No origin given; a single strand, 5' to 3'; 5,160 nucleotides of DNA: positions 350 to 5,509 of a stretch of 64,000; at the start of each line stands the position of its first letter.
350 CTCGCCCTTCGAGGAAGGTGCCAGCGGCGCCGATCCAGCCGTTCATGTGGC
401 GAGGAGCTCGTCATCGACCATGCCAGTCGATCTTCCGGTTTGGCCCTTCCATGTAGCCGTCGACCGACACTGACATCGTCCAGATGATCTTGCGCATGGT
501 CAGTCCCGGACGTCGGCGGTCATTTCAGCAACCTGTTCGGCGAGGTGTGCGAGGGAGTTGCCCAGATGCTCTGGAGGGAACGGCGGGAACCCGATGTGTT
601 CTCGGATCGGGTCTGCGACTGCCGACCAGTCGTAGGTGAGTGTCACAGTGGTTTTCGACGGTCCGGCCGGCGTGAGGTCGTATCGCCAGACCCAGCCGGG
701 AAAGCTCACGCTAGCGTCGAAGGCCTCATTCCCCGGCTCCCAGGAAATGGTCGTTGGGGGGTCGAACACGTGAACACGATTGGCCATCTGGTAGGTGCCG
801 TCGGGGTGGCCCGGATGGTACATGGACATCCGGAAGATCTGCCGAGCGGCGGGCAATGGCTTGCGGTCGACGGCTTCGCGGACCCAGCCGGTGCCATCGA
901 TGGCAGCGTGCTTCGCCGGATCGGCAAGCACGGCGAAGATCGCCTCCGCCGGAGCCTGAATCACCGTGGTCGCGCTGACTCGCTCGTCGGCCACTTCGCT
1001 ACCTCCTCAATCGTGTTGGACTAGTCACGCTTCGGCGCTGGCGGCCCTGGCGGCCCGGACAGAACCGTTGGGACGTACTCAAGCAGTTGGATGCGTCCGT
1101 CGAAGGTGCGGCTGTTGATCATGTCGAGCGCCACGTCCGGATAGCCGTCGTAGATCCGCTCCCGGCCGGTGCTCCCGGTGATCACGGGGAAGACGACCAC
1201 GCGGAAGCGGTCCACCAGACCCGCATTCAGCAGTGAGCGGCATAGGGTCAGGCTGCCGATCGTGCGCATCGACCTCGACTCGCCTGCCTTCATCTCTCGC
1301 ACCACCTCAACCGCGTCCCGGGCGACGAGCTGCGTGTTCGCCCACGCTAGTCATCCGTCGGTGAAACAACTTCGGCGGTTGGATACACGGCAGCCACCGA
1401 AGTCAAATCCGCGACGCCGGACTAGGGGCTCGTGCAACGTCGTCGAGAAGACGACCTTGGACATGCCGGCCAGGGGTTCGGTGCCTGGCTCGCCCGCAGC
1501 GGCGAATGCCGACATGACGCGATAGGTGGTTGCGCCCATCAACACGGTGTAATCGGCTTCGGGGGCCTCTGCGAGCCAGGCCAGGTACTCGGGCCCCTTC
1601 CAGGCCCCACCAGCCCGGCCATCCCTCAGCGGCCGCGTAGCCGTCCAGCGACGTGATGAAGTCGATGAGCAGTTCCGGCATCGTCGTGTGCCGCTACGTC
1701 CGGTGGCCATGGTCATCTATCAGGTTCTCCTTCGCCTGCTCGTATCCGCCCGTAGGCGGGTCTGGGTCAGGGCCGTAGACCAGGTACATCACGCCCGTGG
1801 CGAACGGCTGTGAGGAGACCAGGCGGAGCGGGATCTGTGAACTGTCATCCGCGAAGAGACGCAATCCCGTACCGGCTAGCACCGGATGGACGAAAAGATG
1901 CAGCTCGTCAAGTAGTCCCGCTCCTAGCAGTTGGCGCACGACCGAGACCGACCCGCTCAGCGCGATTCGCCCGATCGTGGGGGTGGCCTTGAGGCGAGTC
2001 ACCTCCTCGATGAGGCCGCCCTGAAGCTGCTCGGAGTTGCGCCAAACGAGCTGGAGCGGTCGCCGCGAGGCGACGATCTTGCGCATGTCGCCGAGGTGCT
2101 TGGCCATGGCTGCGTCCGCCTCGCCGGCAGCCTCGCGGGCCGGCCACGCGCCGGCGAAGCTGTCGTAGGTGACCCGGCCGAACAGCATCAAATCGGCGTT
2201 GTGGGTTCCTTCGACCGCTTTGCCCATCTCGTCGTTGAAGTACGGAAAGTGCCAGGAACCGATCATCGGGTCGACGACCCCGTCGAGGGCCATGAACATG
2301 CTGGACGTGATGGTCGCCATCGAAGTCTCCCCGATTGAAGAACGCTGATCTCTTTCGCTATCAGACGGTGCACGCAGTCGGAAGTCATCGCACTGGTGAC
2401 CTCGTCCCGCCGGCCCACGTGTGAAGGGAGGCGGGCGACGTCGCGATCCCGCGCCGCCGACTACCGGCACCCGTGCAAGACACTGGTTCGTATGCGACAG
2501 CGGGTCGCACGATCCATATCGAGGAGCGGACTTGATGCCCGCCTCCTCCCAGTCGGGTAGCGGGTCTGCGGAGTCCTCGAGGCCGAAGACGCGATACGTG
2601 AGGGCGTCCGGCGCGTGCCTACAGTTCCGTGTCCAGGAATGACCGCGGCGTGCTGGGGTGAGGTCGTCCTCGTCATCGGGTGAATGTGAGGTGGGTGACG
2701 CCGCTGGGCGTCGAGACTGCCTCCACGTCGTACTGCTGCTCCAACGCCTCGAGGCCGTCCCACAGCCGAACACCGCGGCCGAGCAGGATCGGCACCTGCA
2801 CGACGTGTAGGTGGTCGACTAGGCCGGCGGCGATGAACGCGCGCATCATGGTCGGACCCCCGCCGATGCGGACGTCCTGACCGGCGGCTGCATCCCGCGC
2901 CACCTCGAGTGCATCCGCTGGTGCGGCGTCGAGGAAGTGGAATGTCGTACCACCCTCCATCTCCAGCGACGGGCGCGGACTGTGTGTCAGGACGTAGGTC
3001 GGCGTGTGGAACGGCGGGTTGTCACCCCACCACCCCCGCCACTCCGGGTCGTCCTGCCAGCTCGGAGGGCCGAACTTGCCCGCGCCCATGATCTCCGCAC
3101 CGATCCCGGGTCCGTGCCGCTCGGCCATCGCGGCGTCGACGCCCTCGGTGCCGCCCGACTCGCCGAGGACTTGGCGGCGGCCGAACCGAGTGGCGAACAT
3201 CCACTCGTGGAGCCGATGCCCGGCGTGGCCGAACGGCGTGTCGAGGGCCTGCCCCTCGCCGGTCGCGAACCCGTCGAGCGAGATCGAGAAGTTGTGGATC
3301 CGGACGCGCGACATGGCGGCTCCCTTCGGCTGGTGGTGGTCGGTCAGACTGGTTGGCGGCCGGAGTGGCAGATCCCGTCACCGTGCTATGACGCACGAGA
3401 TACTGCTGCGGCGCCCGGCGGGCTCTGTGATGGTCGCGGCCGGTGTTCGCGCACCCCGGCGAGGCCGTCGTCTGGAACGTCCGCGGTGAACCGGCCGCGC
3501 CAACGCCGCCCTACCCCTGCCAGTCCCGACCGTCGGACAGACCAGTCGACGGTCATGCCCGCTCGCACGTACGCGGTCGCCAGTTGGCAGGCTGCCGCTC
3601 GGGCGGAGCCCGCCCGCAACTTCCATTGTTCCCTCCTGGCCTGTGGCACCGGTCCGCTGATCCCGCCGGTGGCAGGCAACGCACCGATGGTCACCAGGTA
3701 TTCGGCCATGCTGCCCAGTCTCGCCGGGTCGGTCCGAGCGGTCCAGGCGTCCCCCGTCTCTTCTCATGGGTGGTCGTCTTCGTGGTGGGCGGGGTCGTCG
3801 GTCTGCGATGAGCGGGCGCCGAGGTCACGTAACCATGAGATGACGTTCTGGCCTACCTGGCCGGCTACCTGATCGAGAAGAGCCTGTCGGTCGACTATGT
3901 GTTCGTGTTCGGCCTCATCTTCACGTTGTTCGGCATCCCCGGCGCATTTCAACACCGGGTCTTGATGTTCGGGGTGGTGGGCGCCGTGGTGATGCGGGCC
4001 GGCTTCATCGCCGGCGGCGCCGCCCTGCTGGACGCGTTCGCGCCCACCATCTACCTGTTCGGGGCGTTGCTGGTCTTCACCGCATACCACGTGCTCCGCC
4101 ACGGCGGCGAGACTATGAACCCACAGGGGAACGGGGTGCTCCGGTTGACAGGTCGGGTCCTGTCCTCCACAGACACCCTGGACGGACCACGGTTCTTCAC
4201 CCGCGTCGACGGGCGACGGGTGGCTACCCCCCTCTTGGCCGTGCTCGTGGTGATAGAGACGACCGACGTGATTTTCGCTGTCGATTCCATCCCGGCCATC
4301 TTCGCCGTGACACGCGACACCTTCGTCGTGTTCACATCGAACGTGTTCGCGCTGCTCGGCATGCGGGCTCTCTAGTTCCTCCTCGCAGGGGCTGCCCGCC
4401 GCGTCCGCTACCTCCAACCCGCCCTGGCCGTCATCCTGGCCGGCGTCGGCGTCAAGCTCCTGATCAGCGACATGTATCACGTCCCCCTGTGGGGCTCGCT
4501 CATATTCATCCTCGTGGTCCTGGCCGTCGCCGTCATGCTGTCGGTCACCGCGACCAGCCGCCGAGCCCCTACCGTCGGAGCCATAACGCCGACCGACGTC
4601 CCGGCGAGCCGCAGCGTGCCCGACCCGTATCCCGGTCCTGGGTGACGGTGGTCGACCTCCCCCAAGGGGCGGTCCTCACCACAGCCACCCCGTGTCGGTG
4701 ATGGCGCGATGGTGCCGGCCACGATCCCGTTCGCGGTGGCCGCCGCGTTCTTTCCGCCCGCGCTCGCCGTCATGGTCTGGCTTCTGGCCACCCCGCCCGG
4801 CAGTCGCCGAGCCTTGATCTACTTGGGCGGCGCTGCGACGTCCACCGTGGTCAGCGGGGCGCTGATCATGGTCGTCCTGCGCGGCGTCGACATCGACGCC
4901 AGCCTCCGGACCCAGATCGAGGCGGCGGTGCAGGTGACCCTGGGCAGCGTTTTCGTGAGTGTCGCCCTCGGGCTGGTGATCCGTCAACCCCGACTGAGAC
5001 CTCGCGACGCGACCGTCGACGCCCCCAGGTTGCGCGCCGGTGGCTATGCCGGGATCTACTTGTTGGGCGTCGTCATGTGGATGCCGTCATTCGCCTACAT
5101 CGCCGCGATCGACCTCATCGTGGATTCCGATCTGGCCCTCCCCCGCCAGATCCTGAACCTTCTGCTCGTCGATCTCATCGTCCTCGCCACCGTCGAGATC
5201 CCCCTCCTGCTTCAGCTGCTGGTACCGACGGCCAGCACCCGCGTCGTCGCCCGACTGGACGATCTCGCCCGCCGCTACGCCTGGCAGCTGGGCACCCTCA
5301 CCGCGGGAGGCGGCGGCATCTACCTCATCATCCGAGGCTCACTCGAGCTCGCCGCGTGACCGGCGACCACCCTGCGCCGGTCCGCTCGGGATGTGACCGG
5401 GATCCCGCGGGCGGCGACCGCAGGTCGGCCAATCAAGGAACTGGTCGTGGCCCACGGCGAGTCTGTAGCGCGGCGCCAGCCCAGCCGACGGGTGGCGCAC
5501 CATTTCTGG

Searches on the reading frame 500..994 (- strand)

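Call 50: search_protein_families(library=pfam, max_evalue=0.001, proteins=[window:500-994:-])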
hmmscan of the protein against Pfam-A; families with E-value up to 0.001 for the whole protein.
window:500-994:- (164 aa): 1 family
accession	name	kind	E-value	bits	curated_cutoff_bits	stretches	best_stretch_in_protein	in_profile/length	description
PF10604.15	Polyketide_cyc2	-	1.1e-06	29.4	27.4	1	5-130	3-113/142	Polyketide cyclase / dehydrase and lipid transport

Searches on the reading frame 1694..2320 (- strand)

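Call 50: search_protein_families(library=pfam, max_evalue=0.001, proteins=[window:1694-2320:-])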
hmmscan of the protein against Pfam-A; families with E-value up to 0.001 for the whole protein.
window:1694-2320:- (208 aa): 1 family
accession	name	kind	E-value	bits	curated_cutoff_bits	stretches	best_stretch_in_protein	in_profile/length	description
PF01872.23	RibD_C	-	2.9e-13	50.5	24.1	1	3-178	2-196/197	RibD C-terminal domain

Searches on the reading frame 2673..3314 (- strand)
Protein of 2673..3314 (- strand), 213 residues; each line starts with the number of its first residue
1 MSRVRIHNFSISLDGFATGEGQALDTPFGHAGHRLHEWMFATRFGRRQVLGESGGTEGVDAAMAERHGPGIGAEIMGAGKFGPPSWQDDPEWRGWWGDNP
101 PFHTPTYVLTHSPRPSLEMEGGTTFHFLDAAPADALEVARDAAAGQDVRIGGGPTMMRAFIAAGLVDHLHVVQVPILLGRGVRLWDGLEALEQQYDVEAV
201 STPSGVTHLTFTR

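Call 50: search_protein_families(library=pfam, max_evalue=0.001, proteins=[window:2673-3314:-])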
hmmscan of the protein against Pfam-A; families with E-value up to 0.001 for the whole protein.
window:2673-3314:- (213 aa): 1 family
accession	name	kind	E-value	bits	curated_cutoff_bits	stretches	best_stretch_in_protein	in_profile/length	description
PF01872.23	RibD_C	-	2.5e-13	50.7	24.1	1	6-192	4-180/197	RibD C-terminal domain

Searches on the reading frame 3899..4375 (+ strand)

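Call 50: search_protein_families(library=pfam, max_evalue=0.001, proteins=[window:3899-4375:+])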
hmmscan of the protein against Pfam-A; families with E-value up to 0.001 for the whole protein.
window:3899-4375:+ (158 aa): 1 family
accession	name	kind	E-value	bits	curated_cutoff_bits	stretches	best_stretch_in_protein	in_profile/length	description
PF03741.22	TerC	-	1.8e-30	106.4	27.8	1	2-158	16-145/178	Integral membrane protein TerC family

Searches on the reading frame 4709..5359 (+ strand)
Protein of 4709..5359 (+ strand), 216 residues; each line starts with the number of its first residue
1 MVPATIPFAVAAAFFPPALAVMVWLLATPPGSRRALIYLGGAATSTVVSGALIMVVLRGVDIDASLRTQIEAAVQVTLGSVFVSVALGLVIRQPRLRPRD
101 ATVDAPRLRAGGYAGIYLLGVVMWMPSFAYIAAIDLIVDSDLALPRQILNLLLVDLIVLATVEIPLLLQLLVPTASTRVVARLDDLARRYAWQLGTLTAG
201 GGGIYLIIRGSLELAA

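Call 50: search_protein_families(library=pfam, max_evalue=0.001, proteins=[window:4709-5359:+])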
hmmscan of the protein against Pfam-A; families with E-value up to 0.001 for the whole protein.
window:4709-5359:+ (216 aa): 1 family
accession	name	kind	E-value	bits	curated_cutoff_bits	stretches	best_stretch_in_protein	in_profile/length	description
PF11139.14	SfLAP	-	5.8e-18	65.6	35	1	7-210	3-211/213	Sap, sulfolipid-1-addressing protein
